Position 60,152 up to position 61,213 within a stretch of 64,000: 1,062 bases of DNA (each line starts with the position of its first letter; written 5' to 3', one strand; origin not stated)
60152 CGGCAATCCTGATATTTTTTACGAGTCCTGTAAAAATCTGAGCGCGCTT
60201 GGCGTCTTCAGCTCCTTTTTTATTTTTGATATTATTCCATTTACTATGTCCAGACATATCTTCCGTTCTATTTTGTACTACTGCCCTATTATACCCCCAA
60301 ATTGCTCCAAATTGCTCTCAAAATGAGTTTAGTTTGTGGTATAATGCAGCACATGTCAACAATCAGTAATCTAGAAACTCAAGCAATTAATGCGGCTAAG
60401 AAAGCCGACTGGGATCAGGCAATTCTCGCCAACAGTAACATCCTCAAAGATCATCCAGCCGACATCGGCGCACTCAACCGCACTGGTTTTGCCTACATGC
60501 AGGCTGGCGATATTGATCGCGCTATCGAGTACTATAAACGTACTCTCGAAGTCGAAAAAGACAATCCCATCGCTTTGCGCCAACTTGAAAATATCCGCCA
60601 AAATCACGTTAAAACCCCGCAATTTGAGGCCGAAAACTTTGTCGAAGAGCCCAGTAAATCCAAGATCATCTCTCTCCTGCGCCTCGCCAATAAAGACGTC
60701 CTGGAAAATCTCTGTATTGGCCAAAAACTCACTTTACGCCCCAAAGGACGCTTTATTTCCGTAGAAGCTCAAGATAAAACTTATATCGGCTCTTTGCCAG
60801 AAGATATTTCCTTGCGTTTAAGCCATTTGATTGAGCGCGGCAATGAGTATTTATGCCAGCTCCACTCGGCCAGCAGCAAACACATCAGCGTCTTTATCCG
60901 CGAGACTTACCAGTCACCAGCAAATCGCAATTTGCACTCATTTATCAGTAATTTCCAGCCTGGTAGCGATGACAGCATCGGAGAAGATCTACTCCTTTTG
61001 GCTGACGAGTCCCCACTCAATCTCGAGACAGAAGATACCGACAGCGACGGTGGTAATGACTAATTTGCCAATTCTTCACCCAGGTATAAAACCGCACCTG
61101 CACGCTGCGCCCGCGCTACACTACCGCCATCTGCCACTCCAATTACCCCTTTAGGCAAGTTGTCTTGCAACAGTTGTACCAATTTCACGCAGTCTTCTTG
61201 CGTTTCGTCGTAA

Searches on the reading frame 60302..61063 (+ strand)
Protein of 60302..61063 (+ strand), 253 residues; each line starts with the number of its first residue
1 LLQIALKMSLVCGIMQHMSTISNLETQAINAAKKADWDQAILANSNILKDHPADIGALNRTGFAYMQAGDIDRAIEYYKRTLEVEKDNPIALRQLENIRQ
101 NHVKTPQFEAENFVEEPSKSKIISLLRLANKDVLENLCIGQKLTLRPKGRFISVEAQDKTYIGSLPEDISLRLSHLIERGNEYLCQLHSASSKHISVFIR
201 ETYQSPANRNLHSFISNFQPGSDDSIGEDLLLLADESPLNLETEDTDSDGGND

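Call 38: search_protein_families(library=pfam, proteins=[window:60302-61063:+], max_evalue=0.001)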
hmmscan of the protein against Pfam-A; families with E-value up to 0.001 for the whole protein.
window:60302-61063:+ (253 aa): 8 families
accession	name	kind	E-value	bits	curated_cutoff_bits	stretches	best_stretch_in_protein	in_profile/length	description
PF00515.34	TPR_1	-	2.6e-06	27.5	27.8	1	57-88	3-34/34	Tetratricopeptide repeat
PF07719.23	TPR_2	-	5e-06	26.7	27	1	57-88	3-34/34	Tetratricopeptide repeat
PF13432.12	TPR_16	-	0.00024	21.9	32.7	1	27-82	3-58/65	Tetratricopeptide repeat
PF13428.12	TPR_14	-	0.0003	21.6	23.5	0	61-95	7-41/44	Tetratricopeptide repeat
PF13371.12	TPR_9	-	0.00042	20.7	35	1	32-93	6-67/73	Tetratricopeptide repeat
PF13176.12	TPR_7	-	0.00052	20.4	27.9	0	64-88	8-32/36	Tetratricopeptide repeat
PF14559.12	TPR_19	-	0.00064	20.4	25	0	36-90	6-59/68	Tetratricopeptide repeat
PF13414.12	TPR_11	-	0.00083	19.4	26.8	0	64-94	3-33/42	TPR repeat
